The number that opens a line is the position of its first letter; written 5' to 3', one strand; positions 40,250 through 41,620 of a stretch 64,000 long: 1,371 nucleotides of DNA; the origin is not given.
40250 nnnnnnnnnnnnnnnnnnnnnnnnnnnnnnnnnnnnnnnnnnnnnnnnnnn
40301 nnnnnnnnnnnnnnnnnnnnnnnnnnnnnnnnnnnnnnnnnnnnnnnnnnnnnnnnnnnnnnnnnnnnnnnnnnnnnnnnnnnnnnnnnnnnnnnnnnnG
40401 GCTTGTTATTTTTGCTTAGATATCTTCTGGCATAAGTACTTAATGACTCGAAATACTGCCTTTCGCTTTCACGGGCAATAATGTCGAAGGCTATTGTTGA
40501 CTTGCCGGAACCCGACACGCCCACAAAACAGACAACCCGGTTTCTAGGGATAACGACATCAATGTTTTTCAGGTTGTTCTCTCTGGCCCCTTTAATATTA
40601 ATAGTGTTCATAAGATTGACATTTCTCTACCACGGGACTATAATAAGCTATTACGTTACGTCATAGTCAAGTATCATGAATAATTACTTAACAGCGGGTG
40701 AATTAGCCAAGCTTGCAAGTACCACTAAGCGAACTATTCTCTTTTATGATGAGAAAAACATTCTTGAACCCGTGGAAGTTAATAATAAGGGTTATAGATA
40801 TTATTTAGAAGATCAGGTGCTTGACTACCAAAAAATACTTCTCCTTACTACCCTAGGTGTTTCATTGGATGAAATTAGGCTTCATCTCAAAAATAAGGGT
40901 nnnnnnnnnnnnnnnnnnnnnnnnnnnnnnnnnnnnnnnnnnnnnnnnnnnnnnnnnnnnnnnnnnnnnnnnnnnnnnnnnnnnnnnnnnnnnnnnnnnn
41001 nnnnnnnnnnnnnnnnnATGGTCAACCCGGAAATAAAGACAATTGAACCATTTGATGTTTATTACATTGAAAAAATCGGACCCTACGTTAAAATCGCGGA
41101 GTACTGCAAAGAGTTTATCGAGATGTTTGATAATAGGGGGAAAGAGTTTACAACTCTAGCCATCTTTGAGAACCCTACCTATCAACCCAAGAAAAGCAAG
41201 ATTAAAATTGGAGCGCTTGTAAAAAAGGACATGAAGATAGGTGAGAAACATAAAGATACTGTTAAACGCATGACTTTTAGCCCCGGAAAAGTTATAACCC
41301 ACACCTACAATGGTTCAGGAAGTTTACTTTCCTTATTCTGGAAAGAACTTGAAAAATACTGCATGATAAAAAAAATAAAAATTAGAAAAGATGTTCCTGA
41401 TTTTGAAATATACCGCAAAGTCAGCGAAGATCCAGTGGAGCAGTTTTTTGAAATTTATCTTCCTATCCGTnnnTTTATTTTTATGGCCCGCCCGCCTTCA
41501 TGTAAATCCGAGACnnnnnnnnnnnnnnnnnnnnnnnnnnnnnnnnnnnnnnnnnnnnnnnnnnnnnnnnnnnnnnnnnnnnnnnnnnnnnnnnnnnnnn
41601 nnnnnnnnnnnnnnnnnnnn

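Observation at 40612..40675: Textbook MerR-type overlapping divergent promoters with a 19-bp spacer and an operator dyad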

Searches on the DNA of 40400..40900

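Call 51: search_rna_families(source=window, start=40400, end=40900, threshold=evalue, max_evalue=1)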
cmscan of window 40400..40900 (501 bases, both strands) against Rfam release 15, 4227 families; matches with E-value up to 1: 0.
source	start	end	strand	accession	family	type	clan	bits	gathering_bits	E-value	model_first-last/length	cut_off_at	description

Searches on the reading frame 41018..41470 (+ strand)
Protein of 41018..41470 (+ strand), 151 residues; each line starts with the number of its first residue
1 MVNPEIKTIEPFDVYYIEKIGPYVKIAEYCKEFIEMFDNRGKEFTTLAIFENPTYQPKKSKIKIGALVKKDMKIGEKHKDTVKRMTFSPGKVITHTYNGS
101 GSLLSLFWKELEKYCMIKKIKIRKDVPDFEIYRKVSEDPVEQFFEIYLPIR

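Call 61: search_solved_structures(query=window:41018-41470:+, max_evalue=10, show_alignments=5)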
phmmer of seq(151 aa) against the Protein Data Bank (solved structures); distinct sequences matched with E-value up to 10: 1.
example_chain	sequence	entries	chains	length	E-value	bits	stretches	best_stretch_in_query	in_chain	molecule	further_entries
3jrt_A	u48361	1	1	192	0.36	14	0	3-53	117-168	Integron cassette protein Vpc_cass2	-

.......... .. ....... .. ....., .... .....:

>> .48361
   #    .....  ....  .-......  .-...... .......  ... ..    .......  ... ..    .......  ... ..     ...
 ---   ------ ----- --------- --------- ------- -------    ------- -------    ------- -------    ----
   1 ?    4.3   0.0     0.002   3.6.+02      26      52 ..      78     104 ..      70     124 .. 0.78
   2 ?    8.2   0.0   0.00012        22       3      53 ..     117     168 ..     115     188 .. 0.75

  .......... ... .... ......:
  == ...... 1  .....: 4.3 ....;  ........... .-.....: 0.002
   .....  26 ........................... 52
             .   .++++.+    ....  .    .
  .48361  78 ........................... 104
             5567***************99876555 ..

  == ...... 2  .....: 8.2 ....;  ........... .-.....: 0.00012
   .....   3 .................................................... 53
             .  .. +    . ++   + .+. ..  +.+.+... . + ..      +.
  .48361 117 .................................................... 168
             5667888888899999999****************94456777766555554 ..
